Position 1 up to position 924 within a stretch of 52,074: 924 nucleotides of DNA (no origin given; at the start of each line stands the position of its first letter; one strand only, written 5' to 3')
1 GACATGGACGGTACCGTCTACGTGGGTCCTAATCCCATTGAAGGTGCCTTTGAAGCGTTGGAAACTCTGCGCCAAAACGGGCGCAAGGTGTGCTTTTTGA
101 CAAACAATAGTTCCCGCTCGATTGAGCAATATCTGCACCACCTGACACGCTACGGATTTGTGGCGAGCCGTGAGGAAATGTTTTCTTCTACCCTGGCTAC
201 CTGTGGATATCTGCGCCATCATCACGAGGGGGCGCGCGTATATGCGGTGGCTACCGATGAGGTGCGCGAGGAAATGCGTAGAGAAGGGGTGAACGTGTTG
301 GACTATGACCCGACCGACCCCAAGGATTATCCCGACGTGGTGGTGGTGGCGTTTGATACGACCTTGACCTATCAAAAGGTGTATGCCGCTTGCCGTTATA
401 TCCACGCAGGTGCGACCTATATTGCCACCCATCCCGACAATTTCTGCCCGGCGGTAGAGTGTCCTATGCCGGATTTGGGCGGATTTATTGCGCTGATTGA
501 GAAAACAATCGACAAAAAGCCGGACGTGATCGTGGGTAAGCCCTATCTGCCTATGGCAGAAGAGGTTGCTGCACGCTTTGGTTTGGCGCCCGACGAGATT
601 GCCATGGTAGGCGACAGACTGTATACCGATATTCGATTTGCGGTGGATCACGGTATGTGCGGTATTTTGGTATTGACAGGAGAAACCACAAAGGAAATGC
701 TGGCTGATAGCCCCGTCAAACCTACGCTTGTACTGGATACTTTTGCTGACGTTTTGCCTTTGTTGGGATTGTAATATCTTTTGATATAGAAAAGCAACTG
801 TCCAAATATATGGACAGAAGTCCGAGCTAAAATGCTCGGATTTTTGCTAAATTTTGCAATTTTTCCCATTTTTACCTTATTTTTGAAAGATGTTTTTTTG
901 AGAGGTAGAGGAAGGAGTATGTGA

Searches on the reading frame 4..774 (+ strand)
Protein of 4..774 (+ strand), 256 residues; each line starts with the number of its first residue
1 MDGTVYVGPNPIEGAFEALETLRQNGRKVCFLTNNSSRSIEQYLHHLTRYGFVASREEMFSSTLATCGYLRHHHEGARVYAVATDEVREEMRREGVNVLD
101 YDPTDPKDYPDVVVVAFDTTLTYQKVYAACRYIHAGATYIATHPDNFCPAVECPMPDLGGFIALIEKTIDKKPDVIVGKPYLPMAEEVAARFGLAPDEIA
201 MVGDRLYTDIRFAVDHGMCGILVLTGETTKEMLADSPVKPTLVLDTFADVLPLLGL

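Call 3: search_protein_families(library=pfam, proteins=[window:4-774:+], max_evalue=0.01)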
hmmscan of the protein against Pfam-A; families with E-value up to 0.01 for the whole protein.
window:4-774:+ (256 aa): 5 families
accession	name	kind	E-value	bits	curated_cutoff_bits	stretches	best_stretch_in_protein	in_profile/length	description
PF13344.12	Hydrolase_6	-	7.6e-25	87.3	27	1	1-96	5-100/101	Haloacid dehalogenase-like hydrolase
PF13242.12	Hydrolase_like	-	6.3e-21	74.5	22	1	177-249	2-74/75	HAD-hyrolase-like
PF00702.32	Hydrolase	-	1.4e-13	52.1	26.4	1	91-217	68-191/191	haloacid dehalogenase-like hydrolase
PF13419.12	HAD_2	-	3.1e-07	31.1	23.8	0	174-219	130-174/178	Haloacid dehalogenase-like hydrolase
PF09419.16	PGP_phosphatase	-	1.7e-05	24.9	20.4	1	195-225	135-165/168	Mitochondrial PGP phosphatase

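Call 22: search_protein_families(library=ncbifam, proteins=[window:4-774:+], max_evalue=0.01)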
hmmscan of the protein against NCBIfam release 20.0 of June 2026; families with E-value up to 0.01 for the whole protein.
window:4-774:+ (256 aa): 19 families
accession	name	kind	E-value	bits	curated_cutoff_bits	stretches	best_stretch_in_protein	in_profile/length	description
NF053752.1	TK1734_fam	exception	2.8e-51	174.3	475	1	1-251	7-256/260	2-phosphoglycolate phosphatase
TIGR01452.1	PGP_euk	subfamily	1.3e-46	159.3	201.95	1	2-246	10-275/279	phosphoglycolate/pyridoxal phosphate family phosphatase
TIGR01457.1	HAD-SF-IIA-hyp2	hypoth_equivalog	1e-45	156.2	247.65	1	1-249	8-248/249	TIGR01457 family HAD-type hydrolase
TIGR01460.1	HAD-SF-IIA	subfamily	7.1e-41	140.6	100.15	1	2-226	6-246/246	HAD-IIA family hydrolase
TIGR01458.1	HAD-SF-IIA-hyp3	hypoth_equivalog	1e-24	87.3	175.95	1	11-252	22-252/257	TIGR01458 family HAD-type hydrolase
NF007762.0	PRK10444.1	equivalog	1.8e-24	86.7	368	1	2-250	11-247/250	HAD-IIA family hydrolase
TIGR01668.1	YqeG_hyp_ppase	hypoth_equivalog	7.6e-10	38.6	89.1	1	179-238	91-150/170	YqeG family HAD IIIA-type phosphatase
TIGR01459.1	HAD-SF-IIA-hyp4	hypoth_equivalog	3e-09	36.7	103.75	1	3-62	17-76/242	TIGR01459 family HAD-type hydrolase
TIGR02253.1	CTE7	subfamily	6.8e-09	35.8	169.75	1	175-249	146-219/221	TIGR02253 family HAD-type hydrolase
NF006506.0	PRK08942.1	equivalog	4e-08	33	178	1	179-250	103-173/182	D-glycero-beta-D-manno-heptose 1,7-bisphosphate 7-phosphatase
TIGR01662.1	HAD-SF-IIIA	subfamily_domain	6.5e-07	29.5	44.6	1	178-224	92-139/141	HAD-IIIA family hydrolase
NF009697.0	PRK13222.1-4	equivalog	2.3e-05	23.8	327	1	174-256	145-224/232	phosphoglycolate phosphatase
TIGR01454.1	AHBA_synth_RP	hypoth_equivalog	5.8e-05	22.8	246.65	1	160-253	113-202/205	AHBA synthesis associated protein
NF009695.0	PRK13222.1-2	equivalog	0.00054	19.5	225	0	188-254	159-222/226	phosphoglycolate phosphatase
NF009694.0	PRK13222.1-1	equivalog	0.00075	18.9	415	1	174-256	162-241/252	phosphoglycolate phosphatase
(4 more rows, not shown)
